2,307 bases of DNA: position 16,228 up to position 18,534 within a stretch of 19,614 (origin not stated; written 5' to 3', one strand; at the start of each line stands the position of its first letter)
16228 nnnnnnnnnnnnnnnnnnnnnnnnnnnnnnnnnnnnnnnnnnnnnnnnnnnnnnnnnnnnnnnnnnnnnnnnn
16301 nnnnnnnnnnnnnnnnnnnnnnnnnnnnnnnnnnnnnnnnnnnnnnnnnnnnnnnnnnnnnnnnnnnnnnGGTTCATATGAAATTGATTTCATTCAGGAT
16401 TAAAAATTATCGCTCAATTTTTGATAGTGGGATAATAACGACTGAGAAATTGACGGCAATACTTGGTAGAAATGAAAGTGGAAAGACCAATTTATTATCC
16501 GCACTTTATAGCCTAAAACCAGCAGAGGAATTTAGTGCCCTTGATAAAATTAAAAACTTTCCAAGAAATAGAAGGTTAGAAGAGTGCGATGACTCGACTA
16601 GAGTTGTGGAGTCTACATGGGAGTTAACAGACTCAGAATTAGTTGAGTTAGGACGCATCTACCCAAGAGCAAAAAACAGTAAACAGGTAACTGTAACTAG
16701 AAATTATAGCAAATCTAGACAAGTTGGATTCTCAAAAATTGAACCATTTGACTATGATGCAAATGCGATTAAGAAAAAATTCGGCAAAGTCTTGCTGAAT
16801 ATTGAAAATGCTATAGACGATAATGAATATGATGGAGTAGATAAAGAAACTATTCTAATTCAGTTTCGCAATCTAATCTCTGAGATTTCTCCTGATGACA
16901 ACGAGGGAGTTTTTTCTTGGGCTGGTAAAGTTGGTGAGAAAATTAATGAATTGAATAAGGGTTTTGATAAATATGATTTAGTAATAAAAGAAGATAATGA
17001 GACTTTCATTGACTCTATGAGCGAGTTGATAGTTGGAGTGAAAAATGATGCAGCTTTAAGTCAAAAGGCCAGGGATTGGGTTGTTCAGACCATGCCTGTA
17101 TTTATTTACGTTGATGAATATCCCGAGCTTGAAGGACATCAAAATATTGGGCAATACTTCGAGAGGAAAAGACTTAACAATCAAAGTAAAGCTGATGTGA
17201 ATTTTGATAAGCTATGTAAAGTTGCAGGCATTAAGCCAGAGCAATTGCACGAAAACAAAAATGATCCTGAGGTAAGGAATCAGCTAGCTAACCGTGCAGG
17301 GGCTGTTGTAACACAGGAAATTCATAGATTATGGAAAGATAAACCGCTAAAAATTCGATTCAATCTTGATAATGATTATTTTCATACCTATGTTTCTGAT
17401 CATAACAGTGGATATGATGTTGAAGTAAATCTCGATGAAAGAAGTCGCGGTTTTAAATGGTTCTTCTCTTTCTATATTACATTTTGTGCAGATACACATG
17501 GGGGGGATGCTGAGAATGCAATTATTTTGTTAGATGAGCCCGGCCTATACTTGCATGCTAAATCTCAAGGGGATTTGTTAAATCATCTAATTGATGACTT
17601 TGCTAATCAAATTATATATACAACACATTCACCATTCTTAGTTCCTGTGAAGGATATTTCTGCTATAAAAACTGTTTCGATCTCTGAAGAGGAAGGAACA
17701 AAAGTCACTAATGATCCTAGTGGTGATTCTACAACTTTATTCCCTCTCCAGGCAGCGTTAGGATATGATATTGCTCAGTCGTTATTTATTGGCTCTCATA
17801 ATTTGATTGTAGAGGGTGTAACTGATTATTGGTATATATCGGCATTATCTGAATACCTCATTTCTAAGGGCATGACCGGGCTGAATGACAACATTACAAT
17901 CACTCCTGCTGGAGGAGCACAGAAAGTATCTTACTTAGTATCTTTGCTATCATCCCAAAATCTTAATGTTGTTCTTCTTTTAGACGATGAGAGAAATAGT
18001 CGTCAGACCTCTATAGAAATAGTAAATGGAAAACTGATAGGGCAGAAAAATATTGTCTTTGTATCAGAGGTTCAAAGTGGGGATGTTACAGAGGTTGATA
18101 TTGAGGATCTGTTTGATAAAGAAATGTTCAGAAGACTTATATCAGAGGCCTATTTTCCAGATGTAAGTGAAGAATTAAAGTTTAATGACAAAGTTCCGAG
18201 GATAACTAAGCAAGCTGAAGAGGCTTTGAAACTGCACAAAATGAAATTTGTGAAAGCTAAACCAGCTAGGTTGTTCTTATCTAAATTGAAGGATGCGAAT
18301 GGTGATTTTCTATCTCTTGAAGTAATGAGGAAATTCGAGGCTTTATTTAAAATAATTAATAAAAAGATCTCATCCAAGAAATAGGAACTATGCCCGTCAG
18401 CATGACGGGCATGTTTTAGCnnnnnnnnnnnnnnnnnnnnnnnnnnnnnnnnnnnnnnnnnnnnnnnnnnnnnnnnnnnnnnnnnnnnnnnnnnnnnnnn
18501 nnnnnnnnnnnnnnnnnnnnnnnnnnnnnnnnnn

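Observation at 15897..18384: Two-gene cargo operon in the psu-int hotspot: membrane-anchored small protein plus OLD-family ATPase-Toprim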

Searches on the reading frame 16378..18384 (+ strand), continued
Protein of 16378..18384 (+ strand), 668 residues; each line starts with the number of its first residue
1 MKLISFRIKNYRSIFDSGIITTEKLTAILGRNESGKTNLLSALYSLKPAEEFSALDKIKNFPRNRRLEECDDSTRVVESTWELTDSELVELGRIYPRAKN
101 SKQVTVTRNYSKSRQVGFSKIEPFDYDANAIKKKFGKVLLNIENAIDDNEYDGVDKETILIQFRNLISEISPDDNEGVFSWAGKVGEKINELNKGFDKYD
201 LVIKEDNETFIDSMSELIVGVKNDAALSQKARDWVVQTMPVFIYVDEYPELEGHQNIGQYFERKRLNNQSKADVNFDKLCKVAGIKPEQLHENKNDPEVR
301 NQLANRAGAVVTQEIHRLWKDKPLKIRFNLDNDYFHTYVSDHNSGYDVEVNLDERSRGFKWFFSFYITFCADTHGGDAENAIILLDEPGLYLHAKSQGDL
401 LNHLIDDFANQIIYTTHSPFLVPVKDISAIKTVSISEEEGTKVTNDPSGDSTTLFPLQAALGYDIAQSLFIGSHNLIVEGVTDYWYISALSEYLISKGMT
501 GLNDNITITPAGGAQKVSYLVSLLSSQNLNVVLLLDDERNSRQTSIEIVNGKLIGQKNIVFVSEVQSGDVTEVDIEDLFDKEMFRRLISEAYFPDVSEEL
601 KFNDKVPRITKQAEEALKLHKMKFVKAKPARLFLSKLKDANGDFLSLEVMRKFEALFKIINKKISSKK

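Call 51: predict_structure(alignment_id=A2)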
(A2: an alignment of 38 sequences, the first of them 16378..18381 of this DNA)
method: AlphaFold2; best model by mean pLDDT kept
length: 668 residues; sequences in the alignment: 38
mean_pLDDT: 82.3   pTM: 0.64
mean pLDDT of the five models: 82.3, 80.8, 80.1, 78.8, 77.8
residues with pLDDT >= 90: 216; 70-90: 341; 50-70: 85; < 50: 26
segments of 3 or more residues with pLDDT < 50: 392-395, 451-468
pLDDT, mean of each block of 10 residues (from residue 1): 94 90 82 81 90 91 90 95 94 94 95 92 91 93 84 81 92 89 89 88 88 92 94 93 76 87 89 87 87 86 87 75 80 87 63 77 78 64 76 54 72 72 63 76 65 45 47 81 85 90 86 64 68 87 82 81 81 87 91 84 85 89 84 80 80 94 76
secondary structure, 60 per line:
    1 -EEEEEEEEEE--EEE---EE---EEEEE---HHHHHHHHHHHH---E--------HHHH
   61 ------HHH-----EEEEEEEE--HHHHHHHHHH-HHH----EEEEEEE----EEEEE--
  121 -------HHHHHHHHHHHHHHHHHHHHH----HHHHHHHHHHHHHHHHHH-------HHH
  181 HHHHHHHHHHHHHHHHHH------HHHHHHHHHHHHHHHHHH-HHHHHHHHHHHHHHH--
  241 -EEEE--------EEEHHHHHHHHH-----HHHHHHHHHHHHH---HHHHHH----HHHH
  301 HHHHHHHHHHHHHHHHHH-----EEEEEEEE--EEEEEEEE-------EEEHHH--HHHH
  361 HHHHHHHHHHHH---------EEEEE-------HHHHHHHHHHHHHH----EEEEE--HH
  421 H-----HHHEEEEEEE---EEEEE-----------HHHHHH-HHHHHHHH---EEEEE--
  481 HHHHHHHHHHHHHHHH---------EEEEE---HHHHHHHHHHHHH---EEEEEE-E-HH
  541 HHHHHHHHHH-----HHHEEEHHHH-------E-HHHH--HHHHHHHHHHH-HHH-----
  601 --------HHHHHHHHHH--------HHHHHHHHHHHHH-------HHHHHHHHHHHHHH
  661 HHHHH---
elements in order: E2-11 E14-16 E25-29 H33-44 H57-60 E75-82 H85-94 E103-109 E114-118 H128-148 H153-170 H178-198 H205-222 H224-238 E242-245 E254-256 H257-265 H271-283 H287-292 H297-318 E324-331 E334-341 E349-351 H357-372 E382-386 H394-407 E412-416 E430-436 E440-444 H456-461 H463-470 E474-478 H481-496 E506-510 H514-526 E530-535 H539-550 E559-561 H562-565 H575-578 H581-591 H609-618 H627-639 H647-665

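Call 54: fold_search(model_id=the predicted structure, library=pdb)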
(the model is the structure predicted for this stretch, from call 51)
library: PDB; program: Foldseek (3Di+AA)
matches with E <= 10: 866; with E <= 0.001: 173
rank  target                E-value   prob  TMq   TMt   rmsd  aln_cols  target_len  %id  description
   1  6p74                  3.9e-12  1.00  0.28  0.35  21.1       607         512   15  OLD nuclease from Thermus Scotoductus (released 2020-01-29)
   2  9nnk_C                6.1e-11  1.00  0.31  0.37  24.4       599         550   13  Cryo-EM structure of Retron-displaced free PtuAB complex, PtuA:PtuB (4:2) (released 2025-10-08)
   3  9vhl_D                1.4e-10  1.00  0.34  0.51  14.8       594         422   14  cryoEM structure of retron-Eco7 complex (form II) (released 2026-01-07)
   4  9kjy_D                1.4e-10  1.00  0.32  0.39  26.3       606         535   13  Cryo-EM structure of the Retron-Eco7 complex (state 2) (released 2025-11-12)
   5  9l7p_D                2.1e-10  1.00  0.28  0.40  27.7       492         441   17  Cryo-EM structure of retron Ec78 system complex (released 2025-12-10)
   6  8eea_D                2.4e-10  1.00  0.33  0.46  16.5       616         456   11  Structure of E.coli Septu (PtuAB) complex (released 2023-12-27)
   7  9n6b_B                3.3e-10  1.00  0.29  0.36  26.4       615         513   11  Structure of the retron IA complex with HNH nuclease in the "up" orientation (released 2025-04-23)
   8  8sux_F                3.4e-10  1.00  0.30  0.49  15.6       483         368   12  Structure of E. coli PtuA hexamer (released 2024-01-10)
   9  9kjx_D                3.4e-10  1.00  0.32  0.38  24.4       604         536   14  Cryo-EM structure of the Retron-Eco7 complex (state 1) (released 2025-11-12)
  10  8ee4_D                3.8e-10  1.00  0.30  0.47  15.8       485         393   12  Structure of PtuA (released 2024-01-03)
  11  9n69_D                3.8e-10  1.00  0.27  0.39  27.6       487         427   14  Structure of the retron IA complex with HNH nuclease in the "down" orientation (released 2025-04-23)
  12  9nnb_D                4.9e-10  1.00  0.34  0.44  16.3       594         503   14  Cryo-EM structure of the Retron Ec78 complex, PtuA:PtuB:RT (4:2:1) (released 2025-10-08)
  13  8eea_C                5.2e-10  1.00  0.33  0.46  17.3       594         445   12  Structure of E.coli Septu (PtuAB) complex (released 2023-12-27)
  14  9kjx_C                5.2e-10  1.00  0.31  0.38  25.4       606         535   14  Cryo-EM structure of the Retron-Eco7 complex (state 1) (released 2025-11-12)
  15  9n6b_C                5.5e-10  1.00  0.28  0.40  30.3       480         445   15  Structure of the retron IA complex with HNH nuclease in the "up" orientation (released 2025-04-23)
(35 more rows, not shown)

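Call 55: search_solved_structures(query=A2, max_evalue=0.01, show_alignments=2)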
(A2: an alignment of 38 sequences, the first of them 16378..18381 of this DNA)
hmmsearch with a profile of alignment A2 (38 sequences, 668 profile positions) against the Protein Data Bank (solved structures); distinct sequences matched with E-value up to 0.01: 30.
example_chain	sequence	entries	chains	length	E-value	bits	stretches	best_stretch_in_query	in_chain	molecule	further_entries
6p74_A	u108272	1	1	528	6.6e-10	41.3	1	379-453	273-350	Putative ATP-dependent endonuclease of the OLD family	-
22bu_B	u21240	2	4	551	2.1e-06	29.8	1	377-437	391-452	AAA family ATPase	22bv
8ux9_B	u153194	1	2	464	1.4e-05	27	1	374-417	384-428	AriA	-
8v45_A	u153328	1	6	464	1.4e-05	27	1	374-417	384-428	AriA antitoxin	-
9kjx_B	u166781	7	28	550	2.9e-05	26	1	377-427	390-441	AAA family ATPase | Retron I-A effector PtuA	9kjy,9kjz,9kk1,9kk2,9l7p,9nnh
22et_E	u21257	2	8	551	3.2e-05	25.9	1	377-437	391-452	PtuA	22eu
8ee4_A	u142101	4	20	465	3.4e-05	25.8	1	376-433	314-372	PtuA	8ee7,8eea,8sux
9u9y_A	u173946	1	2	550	5.9e-05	25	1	377-427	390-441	AAA family ATPase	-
9vkz_A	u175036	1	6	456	7.8e-05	24.6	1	377-427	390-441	Retron Ec78 probable ATPase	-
8v46_A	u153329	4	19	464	9.1e-05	24.4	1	374-417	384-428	AriA antitoxin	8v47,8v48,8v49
9vh1_D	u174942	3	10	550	0.00016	23.6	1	377-427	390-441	Retron Ec78 probable ATPase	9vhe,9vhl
9nnk_C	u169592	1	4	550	0.00017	23.4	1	377-427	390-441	Retreon I-A effector PtuA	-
9nnb_C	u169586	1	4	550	0.00019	23.3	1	377-427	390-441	Retron I-A effector PtuA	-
9n69_A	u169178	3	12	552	0.00047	22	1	378-435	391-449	AAA family ATPase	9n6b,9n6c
8roh_A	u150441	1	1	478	0.0012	20.7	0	1-46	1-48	Structural maintenance of chromosomes protein 3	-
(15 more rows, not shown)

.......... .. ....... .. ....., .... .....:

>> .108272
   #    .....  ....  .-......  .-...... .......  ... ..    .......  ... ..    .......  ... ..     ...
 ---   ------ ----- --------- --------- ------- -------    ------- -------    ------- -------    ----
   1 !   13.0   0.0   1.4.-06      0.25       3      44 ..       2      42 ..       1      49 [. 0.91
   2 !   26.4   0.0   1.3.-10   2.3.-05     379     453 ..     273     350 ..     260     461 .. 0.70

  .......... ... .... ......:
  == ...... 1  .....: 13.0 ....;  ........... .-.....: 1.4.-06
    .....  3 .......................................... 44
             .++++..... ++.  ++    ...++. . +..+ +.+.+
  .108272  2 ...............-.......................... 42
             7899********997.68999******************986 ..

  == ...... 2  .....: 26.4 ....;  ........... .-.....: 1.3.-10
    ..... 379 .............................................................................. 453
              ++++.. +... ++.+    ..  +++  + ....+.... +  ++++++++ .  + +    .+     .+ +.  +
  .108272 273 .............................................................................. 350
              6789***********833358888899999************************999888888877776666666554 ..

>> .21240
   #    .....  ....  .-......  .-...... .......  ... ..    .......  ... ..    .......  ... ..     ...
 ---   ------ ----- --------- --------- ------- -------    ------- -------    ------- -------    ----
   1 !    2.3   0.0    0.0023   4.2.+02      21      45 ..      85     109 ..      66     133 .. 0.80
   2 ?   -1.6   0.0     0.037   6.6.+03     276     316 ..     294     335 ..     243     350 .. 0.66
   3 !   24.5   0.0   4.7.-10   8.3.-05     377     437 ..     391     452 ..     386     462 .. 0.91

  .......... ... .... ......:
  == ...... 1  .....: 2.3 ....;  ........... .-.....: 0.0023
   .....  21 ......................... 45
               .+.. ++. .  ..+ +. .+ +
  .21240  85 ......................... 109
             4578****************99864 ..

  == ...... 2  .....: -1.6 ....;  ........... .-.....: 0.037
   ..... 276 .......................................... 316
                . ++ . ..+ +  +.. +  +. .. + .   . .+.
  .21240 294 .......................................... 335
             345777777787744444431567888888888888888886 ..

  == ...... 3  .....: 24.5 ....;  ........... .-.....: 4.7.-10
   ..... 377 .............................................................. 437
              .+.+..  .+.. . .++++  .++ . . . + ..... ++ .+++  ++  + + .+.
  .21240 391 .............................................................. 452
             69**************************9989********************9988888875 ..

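Call 56: search_protein_families(library=pfam, alignment_id=A2, max_evalue=0.1)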
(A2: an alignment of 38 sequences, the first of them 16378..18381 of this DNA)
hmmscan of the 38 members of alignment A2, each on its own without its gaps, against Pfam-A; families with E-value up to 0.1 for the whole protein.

A. member 1, window:16378-18381:+ (668 aa): 8 families
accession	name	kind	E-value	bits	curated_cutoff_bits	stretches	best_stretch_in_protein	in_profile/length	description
PF13175.12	AAA_15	-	2.1e-18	67.5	32.1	1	1-422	1-374/374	AAA ATPase domain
PF13304.12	AAA_21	-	4.3e-16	60.3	27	2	237-422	140-303/304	AAA domain, putative AbiEii toxin, Type IV TA system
PF20469.4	OLD-like_TOPRIM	-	5.9e-05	24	23.2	1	476-536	7-65/67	Overcoming lysogenization defect protein-like, TOPRIM domain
PF02463.25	SMC_N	-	0.00011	22.2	40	1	4-369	3-151/220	RecF/RecN/SMC N terminal domain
PF24395.1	OLD-like_TOPRIM_1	-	0.0032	17.7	27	1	475-561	2-83/162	OLD-like TOPRIM 1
PF00005.33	ABC_tran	-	0.016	16.2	25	1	21-51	9-39/137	ABC transporter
PF13514.12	AAA_27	-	0.072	13.1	22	0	1-46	1-49/206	AAA domain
PF13555.12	AAA_29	-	0.093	12.9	27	0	23-45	22-44/61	P-loop containing region of AAA domain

B. families by the number of members that match (of 38 scanned): 28 families (the first 25 are shown)
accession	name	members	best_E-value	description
PF13175.12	AAA_15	38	6.1e-23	AAA ATPase domain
PF13304.12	AAA_21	38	4.3e-16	AAA domain, putative AbiEii toxin, Type IV TA system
PF02463.25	SMC_N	38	1.5e-06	RecF/RecN/SMC N terminal domain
PF20469.4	OLD-like_TOPRIM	38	9.6e-06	Overcoming lysogenization defect protein-like, TOPRIM domain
PF00005.33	ABC_tran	32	0.0016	ABC transporter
PF11398.14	DUF2813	27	3.4e-06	Protein of unknown function (DUF2813)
PF13555.12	AAA_29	27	0.00085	P-loop containing region of AAA domain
PF13476.12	AAA_23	25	5.5e-05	AAA domain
PF13514.12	AAA_27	25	0.00059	AAA domain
PF24395.1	OLD-like_TOPRIM_1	16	0.0018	OLD-like TOPRIM 1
PF12229.13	PG_binding_4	6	0.024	Putative peptidoglycan binding domain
PF11217.13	DUF3013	4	0.026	Protein of unknown function (DUF3013)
PF13173.12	AAA_14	2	0.0011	AAA domain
PF01442.23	Apolipoprotein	2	0.0033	Apolipoprotein A1/A4/E domain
PF11123.14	DNA_Packaging_2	1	0.0086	DNA packaging protein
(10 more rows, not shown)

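Call 76: search_protein_families(library=phrogs, proteins=[window:16378-18381:+], max_evalue=0.01)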
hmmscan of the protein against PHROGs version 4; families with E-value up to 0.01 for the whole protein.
window:16378-18381:+ (668 aa): 8 families
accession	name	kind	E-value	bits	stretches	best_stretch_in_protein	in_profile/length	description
phrog_7507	-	unknown function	1.8e-33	117.6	1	1-435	2-463/483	-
phrog_4747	-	unknown function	3.7e-27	96.6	1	1-544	1-507/610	-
phrog_9802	-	unknown function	1.5e-12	48.3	1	266-439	173-345/438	-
phrog_3940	-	unknown function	4.3e-11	43.3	2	375-639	250-516/537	-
phrog_8323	-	unknown function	1.1e-09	38.5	1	377-442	319-385/623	-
phrog_5836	-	unknown function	3.8e-08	32.8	1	3-419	6-347/1071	-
phrog_293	-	moron, auxiliary metabolic gene and host takeover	0.0017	17.4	0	20-53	160-193/1058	ABC transporter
phrog_1499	-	unknown function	0.0056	17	1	1-43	3-45/427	-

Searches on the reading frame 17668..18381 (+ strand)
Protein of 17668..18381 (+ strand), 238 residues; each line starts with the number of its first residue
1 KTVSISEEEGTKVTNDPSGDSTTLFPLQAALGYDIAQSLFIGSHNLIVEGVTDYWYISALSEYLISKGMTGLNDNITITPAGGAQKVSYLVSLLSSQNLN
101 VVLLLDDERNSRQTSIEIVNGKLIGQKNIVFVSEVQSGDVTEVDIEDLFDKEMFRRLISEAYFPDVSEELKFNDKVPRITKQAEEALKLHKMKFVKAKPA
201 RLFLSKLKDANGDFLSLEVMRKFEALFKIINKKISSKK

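Call 89: search_solved_structures(query=A4, max_evalue=10, show_alignments=4)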
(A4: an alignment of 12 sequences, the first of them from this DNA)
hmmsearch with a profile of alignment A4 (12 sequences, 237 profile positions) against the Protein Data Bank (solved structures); distinct sequences matched with E-value up to 10: 0.
